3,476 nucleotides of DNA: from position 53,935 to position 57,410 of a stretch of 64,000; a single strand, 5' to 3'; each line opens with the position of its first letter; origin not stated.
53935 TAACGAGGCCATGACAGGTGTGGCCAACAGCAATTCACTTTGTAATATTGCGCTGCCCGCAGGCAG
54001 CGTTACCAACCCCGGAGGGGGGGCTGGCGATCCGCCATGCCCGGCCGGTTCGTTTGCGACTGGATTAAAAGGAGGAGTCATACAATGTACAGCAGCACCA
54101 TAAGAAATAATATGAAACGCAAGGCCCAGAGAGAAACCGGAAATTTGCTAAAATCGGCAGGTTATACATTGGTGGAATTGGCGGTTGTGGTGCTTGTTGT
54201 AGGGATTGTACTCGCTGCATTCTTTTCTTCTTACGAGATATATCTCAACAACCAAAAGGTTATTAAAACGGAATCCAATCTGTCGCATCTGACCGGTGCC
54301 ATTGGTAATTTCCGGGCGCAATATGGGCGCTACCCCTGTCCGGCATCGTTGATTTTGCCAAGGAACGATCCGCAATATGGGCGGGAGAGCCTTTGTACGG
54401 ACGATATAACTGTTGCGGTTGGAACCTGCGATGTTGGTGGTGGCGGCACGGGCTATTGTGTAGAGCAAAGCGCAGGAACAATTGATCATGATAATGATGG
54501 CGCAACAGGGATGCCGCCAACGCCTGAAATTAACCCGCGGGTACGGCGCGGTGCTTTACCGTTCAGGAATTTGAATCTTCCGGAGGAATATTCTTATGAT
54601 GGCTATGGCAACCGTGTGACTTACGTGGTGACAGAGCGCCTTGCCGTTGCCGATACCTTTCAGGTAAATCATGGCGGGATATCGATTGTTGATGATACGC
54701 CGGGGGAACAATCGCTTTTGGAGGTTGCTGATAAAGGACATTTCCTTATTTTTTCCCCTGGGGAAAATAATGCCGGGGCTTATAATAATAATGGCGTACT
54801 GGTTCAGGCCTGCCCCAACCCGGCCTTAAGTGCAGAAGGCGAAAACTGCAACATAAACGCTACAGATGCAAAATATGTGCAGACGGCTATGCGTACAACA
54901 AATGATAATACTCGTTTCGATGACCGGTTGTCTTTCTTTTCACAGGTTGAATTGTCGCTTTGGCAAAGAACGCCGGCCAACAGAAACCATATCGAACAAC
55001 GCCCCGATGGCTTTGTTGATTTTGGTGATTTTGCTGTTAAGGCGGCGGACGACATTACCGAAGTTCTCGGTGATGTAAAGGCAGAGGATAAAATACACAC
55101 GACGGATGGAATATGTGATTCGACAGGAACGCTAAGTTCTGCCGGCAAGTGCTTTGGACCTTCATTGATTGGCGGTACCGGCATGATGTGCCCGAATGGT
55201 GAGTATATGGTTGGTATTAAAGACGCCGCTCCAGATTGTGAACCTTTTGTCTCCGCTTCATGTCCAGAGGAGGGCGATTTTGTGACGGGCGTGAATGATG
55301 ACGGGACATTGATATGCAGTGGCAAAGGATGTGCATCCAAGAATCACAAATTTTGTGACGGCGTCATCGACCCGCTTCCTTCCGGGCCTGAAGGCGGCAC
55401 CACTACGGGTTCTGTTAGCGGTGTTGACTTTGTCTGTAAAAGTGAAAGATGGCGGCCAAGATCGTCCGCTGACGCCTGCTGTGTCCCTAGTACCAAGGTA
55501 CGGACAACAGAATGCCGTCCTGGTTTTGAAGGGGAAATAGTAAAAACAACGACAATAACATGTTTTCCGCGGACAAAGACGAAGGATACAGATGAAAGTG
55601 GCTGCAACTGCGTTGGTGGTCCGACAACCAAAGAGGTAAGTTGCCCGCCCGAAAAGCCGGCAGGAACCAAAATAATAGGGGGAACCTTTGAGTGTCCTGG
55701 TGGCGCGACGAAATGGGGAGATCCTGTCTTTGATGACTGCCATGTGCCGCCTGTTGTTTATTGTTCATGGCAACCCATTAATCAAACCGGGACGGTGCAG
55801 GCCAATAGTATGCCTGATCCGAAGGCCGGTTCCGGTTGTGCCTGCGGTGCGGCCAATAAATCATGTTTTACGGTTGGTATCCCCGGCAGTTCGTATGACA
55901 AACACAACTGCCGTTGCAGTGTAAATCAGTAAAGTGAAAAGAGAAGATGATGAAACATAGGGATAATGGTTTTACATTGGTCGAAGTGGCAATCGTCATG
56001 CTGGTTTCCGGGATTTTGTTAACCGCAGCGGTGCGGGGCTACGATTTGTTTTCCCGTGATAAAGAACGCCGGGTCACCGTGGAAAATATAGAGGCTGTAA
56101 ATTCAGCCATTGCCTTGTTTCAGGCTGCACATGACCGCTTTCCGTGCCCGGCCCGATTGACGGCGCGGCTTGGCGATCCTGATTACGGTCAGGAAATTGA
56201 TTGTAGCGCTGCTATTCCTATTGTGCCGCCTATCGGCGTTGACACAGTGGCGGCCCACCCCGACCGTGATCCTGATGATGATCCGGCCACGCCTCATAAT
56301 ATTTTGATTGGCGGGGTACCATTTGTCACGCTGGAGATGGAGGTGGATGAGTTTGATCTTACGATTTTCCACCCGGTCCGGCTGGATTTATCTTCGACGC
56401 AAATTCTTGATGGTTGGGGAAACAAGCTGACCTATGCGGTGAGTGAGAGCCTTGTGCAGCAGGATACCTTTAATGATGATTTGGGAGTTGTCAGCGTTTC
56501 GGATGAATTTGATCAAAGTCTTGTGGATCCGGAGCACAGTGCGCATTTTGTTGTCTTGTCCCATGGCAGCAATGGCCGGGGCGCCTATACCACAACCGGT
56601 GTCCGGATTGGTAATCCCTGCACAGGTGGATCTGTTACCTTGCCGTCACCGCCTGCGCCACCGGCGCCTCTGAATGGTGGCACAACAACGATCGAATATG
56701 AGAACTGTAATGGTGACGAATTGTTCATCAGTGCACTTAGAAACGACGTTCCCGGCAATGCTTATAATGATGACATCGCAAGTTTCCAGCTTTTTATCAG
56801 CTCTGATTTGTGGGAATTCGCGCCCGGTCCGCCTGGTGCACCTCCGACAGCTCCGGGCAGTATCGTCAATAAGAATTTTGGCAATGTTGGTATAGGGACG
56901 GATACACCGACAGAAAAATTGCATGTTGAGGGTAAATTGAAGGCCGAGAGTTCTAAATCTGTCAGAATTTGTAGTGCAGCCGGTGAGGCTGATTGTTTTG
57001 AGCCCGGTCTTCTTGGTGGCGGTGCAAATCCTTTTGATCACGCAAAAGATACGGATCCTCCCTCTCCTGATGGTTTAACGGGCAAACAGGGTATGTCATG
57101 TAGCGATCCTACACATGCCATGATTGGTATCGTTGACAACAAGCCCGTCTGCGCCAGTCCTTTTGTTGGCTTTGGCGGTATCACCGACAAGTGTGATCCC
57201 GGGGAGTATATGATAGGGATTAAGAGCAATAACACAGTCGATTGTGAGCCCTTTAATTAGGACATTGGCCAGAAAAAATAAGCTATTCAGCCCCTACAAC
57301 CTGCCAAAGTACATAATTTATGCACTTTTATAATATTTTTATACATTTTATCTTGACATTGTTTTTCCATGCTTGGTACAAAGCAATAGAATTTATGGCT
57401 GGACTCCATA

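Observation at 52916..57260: Three tandem paralogous giant prepilin-type proteins (395, 615 and 437 aa) with no pilus or secretion machinery nearby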

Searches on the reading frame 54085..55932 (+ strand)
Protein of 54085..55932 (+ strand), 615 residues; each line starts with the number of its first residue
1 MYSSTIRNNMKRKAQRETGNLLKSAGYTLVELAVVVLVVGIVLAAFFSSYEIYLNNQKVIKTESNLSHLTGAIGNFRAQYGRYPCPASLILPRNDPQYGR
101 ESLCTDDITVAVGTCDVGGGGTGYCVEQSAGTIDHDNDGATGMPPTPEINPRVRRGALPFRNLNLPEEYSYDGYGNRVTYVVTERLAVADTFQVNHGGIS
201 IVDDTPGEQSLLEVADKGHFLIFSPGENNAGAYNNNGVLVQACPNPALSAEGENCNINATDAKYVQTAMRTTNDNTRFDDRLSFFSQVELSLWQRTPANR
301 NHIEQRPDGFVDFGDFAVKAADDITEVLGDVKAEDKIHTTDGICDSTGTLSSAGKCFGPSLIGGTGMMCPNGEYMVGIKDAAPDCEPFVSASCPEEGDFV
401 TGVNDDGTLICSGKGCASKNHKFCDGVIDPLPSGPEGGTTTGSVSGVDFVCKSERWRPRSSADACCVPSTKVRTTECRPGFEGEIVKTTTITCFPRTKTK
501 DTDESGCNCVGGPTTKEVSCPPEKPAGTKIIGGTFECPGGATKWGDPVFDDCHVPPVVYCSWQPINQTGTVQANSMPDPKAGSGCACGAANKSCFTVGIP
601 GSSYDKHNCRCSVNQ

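Call 3: search_protein_families(library=pfam, proteins=[window:54085-55932:+], max_evalue=1)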
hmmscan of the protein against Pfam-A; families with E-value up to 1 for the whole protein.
window:54085-55932:+ (615 aa): 1 family
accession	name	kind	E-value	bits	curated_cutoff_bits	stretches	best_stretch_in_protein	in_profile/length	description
PF07963.17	N_methyl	-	0.00088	19.2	21.2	1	23-46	3-26/27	Prokaryotic N-terminal methylation motif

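Call 4: search_protein_families(library=ncbifam, proteins=[window:54085-55932:+], max_evalue=1)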
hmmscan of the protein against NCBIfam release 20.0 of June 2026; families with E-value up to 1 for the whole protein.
window:54085-55932:+ (615 aa): 7 families
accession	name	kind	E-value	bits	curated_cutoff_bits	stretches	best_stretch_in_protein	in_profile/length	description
TIGR01710.1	typeII_sec_gspG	equivalog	2e-05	24.6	88.85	1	26-85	2-61/134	type II secretion system major pseudopilin GspG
TIGR02532.1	IV_pilin_GFxxxE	domain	0.0079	16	16.3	1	25-45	2-22/24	prepilin-type N-terminal cleavage/methylation domain-containing protein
NF008337.0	PRK11123.1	equivalog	0.019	14.4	277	1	22-53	7-38/238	arginine ABC transporter permease ArtQ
TIGR01708.2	typeII_sec_gspH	equivalog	0.043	13.8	80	1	25-51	2-28/169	type II secretion system minor pseudopilin GspH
NF007800.0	PRK10506.1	equivalog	0.048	13.5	158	1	23-66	7-50/163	prepilin peptidase-dependent protein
NF007862.0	PRK10574.1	equivalog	0.077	13.1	138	1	23-56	3-36/145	prepilin peptidase-dependent pilin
NF041775.1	typeIV_PilA_Myxo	equivalog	0.081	12.9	400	1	24-84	10-70/214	type IV pilin protein PilA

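Call 67: search_protein_families(library=phrogs, proteins=[window:54085-55932:+], max_evalue=0.1)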
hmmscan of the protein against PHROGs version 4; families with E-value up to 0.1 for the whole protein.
window:54085-55932:+ (615 aa): 4 families
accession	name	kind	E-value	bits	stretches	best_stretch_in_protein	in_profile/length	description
phrog_11263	-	unknown function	0.015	16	1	25-53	2-33/72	-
phrog_13280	-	unknown function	0.017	16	1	22-42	1-21/67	-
phrog_11596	-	unknown function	0.03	15.1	1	23-50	4-31/187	-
phrog_27437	-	unknown function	0.066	14.4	0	24-59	7-42/140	-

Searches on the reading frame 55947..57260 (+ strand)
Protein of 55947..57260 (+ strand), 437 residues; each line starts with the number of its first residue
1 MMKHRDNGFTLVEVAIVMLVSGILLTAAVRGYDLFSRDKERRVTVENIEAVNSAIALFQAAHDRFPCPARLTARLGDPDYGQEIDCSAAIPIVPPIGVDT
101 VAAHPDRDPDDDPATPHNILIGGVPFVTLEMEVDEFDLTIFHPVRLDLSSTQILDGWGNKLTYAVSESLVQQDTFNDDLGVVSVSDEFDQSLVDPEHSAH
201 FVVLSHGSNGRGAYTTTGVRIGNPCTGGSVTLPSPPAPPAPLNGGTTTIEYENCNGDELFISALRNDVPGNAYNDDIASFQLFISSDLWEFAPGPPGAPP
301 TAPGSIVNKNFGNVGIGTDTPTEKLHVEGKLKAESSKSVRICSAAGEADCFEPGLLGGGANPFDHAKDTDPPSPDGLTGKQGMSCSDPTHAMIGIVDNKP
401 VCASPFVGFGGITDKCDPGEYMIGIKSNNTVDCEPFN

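Call 3: search_protein_families(library=pfam, proteins=[window:55947-57260:+], max_evalue=1)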
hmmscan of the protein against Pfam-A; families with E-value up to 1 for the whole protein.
window:55947-57260:+ (437 aa): 1 family
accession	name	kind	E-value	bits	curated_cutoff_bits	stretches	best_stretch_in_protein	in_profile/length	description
PF07963.17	N_methyl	-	9.3e-07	28.6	21.2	1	4-28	2-26/27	Prokaryotic N-terminal methylation motif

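Call 4: search_protein_families(library=ncbifam, proteins=[window:55947-57260:+], max_evalue=1)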
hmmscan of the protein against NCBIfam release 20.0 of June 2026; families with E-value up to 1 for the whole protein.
window:55947-57260:+ (437 aa): 7 families
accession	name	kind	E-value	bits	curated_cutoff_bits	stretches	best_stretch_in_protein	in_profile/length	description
TIGR02532.1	IV_pilin_GFxxxE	domain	6.6e-06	25.8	16.3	1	7-29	2-24/24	prepilin-type N-terminal cleavage/methylation domain-containing protein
TIGR01710.1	typeII_sec_gspG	equivalog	0.00031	20.8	88.85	1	8-67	2-61/134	type II secretion system major pseudopilin GspG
NF007848.0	PRK10557.1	equivalog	0.0028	17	120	1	2-41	6-45/192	prepilin peptidase-dependent protein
NF041775.1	typeIV_PilA_Myxo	equivalog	0.0078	16.2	400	1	4-65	8-69/214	type IV pilin protein PilA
TIGR01708.2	typeII_sec_gspH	equivalog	0.02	14.9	80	1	7-38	2-33/169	type II secretion system minor pseudopilin GspH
NF040999.1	pilin_ComGC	equivalog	0.031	14.5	75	1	7-29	2-24/84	competence type IV pilus major pilin ComGC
NF006453.0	PRK08808.1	equivalog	0.061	12.4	295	1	1-41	1-44/211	type II secretion system protein J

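Call 8: search_solved_structures(query=window:55947-57260:+, max_evalue=1, show_alignments=2)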
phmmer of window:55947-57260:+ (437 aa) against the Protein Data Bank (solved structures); distinct sequences matched with E-value up to 1: 6.
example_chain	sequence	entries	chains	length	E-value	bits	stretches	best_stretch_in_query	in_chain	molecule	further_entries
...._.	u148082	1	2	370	2.3e-05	26.7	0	300-352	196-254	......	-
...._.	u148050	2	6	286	0.061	15.4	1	309-334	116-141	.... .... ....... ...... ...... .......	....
8qqj_J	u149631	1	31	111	0.2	13.7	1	9-66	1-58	Type IV narrow pilus major component PilA5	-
6xxe_A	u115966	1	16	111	0.28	13.2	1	9-61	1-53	Uncharacterized protein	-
5wda_A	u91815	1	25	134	0.34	12.9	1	9-69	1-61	General secretion pathway protein G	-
9egp_A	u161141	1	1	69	0.51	12.4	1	6-65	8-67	Geopilin domain 1 protein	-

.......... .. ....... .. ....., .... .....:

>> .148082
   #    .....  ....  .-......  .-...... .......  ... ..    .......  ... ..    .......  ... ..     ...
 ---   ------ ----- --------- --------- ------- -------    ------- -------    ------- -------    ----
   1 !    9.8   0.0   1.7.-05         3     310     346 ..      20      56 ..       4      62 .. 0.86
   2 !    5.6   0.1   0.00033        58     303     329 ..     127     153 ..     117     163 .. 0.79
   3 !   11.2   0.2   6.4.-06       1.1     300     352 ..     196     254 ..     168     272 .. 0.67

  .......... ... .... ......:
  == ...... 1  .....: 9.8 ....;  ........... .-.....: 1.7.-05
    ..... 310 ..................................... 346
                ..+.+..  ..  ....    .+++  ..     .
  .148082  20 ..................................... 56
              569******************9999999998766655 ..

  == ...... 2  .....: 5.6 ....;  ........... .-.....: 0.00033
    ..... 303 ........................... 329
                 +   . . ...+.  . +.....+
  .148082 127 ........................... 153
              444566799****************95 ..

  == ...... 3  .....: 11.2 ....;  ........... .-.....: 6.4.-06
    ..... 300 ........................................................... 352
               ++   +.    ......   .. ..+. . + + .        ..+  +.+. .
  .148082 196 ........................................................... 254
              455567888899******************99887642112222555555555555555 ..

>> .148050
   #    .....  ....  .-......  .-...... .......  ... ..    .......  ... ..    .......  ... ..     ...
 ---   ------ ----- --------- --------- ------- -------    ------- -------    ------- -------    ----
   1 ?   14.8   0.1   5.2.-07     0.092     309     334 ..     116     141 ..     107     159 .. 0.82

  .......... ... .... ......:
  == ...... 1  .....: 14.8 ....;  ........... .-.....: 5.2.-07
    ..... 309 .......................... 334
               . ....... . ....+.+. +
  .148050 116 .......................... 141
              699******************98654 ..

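Call 42: find_related_loci(query=A3, collection=genome_contigs, flank=10000)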
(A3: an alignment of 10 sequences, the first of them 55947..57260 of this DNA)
Query A3 (437 aa) in genome_contigs; peptide patterns used: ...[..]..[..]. (x = any residue, [..] = any of these).
38 stretches matched a pattern; 13 encode a relative of the query (tblastn E <= 1e-3); 13 distinct loci.
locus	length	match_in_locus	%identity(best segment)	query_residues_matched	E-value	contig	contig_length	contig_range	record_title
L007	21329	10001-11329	61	1-436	3e-163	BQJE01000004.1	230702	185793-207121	MAG: Micavibrio sp. DHS20C02 DNA, sequence04, whole genome shotgun sequence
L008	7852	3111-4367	33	3-434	1e-60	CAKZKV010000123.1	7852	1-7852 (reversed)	MAG TPA_asm: uncultured Alphaproteobacteria bacterium isolate SRR4030105_bin.92_CONCOCT_v1.1_MAG genome assembly, contig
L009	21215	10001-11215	31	8-433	6e-50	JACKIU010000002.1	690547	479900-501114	MAG: Rhodospirillales bacterium isolate HK-STAS-PROT-20 HK-STAS-PROT-20_2, whole genome shotgun sequence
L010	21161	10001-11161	30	7-435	2e-40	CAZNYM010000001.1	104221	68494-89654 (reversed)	MAG TPA_asm: uncultured Pseudobdellovibrionaceae bacterium isolate binchicken_co319_204 genome assembly, contig: NODE_27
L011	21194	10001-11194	30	3-427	8e-40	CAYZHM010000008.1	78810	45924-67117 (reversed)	MAG TPA_asm: uncultured Micavibrio sp. isolate SRP329715_co2_380 genome assembly, contig: NODE_647_length_78810_cov_6.80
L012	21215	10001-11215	28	1-435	2e-36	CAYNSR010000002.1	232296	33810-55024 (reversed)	MAG TPA_asm: uncultured Micavibrio sp. isolate SRP329715_co2_148 genome assembly, contig: NODE_74_length_232296_cov_16.1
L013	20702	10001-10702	31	1-286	2e-33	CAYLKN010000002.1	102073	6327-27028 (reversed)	MAG TPA_asm: uncultured Pseudobdellovibrionaceae bacterium isolate SRP141376_co5_400 genome assembly, contig: NODE_372_l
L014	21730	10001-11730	31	1-279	5e-25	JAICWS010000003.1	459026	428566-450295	MAG: Alphaproteobacteria bacterium isolate LS_FP_2_bin.61 k141_670790_length_459026_cov_24.5189, whole genome shotgun se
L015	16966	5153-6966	26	1-309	2e-24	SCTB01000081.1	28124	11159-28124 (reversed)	MAG: Alphaproteobacteria bacterium isolate FW300_bin.31 FW300_bin.31-73831, whole genome shotgun sequence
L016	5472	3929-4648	24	8-280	1e-16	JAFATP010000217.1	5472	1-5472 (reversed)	MAG: Alphaproteobacteria bacterium isolate CP_BM_ER_R9_15 BM_ER_R9_k147_1092194, whole genome shotgun sequence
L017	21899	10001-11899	30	6-218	1e-14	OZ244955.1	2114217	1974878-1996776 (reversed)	MAG: Rickettsiales bacterium isolate 351a7792-30f9-4e5e-aadd-1944ae5c27b2 genome assembly, chromosome: 1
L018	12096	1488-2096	25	4-221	4e-13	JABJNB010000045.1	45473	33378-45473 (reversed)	MAG: Rickettsiales bacterium isolate SI075_bin151 k141_1411697, whole genome shotgun sequence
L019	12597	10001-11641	25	1-221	3e-8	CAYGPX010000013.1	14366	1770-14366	MAG TPA_asm: uncultured Rickettsiales bacterium isolate ERP117304_co1_228 genome assembly, contig: NODE_4123_length_1436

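Call 67: search_protein_families(library=phrogs, proteins=[window:55947-57260:+], max_evalue=0.1)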
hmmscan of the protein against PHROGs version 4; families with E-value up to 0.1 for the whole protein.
window:55947-57260:+ (437 aa): 6 families
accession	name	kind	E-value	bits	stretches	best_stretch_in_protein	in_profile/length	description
phrog_3269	-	tail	0.014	15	1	306-335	22-49/689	tail protein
phrog_9942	-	tail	0.019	13.9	1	311-336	724-749/1178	tail fiber protein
phrog_10597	-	unknown function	0.046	14.6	1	5-26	3-24/59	-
phrog_11596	-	unknown function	0.06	14.1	1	2-37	1-36/187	-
phrog_3433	-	moron, auxiliary metabolic gene and host takeover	0.062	14.4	0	5-54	18-65/127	pilin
phrog_27437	-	unknown function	0.086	14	0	3-55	4-56/140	-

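Call 78: search_protein_families(library=pfam, proteins=[L010:11098-13455:+, L011:11380-13905:+, L012:11071-13377:+, L009:9854-12193:+, L008:761-3064:+, L011:15499-17805:-], max_evalue=0.01)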
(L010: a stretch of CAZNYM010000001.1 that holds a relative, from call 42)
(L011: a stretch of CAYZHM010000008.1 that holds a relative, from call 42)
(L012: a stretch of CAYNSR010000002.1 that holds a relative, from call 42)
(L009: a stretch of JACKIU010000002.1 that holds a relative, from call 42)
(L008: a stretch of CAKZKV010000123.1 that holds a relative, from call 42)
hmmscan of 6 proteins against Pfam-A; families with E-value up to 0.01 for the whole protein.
L010:11098-13455:+ (785 aa): 0 families

L011:11380-13905:+ (841 aa): 1 family
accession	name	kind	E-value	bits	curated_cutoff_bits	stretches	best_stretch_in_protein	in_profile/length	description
PF07963.17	N_methyl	-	2.3e-05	24.2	21.2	1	12-35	3-26/27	Prokaryotic N-terminal methylation motif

L012:11071-13377:+ (768 aa): 0 families

L009:9854-12193:+ (779 aa): 1 family
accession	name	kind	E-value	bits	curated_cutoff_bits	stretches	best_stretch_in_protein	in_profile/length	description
PF07963.17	N_methyl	-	2e-05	24.4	21.2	1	46-70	2-26/27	Prokaryotic N-terminal methylation motif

L008:761-3064:+ (767 aa): 1 family
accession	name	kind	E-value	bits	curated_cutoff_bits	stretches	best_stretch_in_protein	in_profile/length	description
PF07963.17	N_methyl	-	0.00025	20.9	21.2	1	10-33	2-25/27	Prokaryotic N-terminal methylation motif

L011:15499-17805:- (768 aa): 2 families
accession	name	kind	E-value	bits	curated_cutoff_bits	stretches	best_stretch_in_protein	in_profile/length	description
PF04773.18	FecR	-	1.1e-08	35.8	24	1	138-237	2-96/97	FecR protein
PF11259.13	DUF3060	-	0.0054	16.9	23.1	1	523-567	3-47/58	Protein of unknown function (DUF3060)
